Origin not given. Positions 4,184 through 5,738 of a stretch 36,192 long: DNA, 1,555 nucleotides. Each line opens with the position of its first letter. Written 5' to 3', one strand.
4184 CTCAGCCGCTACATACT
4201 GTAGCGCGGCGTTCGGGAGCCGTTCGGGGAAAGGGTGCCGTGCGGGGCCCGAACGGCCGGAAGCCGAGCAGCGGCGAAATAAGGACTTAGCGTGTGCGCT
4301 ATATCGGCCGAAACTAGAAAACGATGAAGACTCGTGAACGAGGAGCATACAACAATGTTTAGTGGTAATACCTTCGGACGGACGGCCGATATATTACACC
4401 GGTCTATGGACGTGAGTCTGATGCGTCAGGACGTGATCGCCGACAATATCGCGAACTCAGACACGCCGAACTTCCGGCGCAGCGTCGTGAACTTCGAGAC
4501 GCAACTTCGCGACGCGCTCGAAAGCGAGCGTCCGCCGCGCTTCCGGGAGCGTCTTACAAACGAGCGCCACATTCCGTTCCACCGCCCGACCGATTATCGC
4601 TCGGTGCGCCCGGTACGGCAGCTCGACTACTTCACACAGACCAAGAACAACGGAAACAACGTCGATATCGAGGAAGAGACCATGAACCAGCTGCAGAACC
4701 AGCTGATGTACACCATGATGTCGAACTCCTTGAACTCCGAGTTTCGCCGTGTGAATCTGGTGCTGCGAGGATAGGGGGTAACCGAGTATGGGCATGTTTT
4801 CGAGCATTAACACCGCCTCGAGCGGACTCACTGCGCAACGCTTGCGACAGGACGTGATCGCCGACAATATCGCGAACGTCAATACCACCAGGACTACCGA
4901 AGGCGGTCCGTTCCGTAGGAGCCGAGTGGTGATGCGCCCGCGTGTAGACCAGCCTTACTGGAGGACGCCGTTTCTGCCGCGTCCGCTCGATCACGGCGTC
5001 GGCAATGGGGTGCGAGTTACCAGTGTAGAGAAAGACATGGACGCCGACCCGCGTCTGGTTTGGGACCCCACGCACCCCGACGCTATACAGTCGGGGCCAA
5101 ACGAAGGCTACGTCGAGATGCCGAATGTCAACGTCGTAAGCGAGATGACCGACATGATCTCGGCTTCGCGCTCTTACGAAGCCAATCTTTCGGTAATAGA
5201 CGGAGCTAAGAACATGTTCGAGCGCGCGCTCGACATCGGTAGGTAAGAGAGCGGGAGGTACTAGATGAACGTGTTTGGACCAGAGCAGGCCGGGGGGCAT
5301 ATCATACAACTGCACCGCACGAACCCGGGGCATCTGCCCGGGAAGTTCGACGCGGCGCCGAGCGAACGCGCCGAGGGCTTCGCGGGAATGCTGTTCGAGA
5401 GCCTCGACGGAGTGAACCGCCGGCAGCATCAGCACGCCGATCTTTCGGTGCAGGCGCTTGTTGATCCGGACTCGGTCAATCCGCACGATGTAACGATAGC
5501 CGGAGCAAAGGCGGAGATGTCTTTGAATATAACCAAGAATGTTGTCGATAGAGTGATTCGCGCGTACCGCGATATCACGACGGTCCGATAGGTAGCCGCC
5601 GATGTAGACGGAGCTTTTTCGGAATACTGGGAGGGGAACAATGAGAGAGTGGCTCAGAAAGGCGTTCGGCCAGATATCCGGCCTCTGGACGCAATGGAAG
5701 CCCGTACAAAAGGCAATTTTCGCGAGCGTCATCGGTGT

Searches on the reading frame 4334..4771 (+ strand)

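Call 22: search_protein_families(library=pfam, proteins=[window:4334-4771:+])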
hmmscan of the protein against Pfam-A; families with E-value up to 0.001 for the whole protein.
window:4334-4771:+ (146 aa): 1 family
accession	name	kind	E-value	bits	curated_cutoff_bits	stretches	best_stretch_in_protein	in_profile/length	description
PF00460.25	Flg_bb_rod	-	1.9e-07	31.4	20.7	1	31-48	14-31/31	Flagella basal body rod protein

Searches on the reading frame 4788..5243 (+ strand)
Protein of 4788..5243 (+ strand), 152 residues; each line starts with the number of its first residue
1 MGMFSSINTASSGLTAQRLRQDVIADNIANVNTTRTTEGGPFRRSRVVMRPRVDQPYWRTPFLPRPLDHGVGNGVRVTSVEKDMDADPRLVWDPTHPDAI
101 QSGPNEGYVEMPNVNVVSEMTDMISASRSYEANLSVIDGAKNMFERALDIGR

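Call 22: search_protein_families(library=pfam, proteins=[window:4788-5243:+])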
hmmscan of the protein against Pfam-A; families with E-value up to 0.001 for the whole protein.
window:4788-5243:+ (152 aa): 2 families
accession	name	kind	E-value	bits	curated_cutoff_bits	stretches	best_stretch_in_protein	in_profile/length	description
PF06429.18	Flg_bbr_C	-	6.9e-17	61.1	23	1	106-149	2-45/46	Flagellar basal body rod FlgEFG protein C-terminal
PF00460.25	Flg_bb_rod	-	6.4e-11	42.4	20.7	1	7-35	1-29/31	Flagella basal body rod protein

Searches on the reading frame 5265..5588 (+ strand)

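Call 22: search_protein_families(library=pfam, proteins=[window:5265-5588:+])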
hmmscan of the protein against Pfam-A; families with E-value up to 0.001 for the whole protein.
window:5265-5588:+ (108 aa): 1 family
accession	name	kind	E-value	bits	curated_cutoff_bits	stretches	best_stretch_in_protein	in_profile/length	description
PF02049.23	FliE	-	1.8e-15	57.3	22.4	1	31-105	12-85/89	Flagellar hook-basal body complex protein FliE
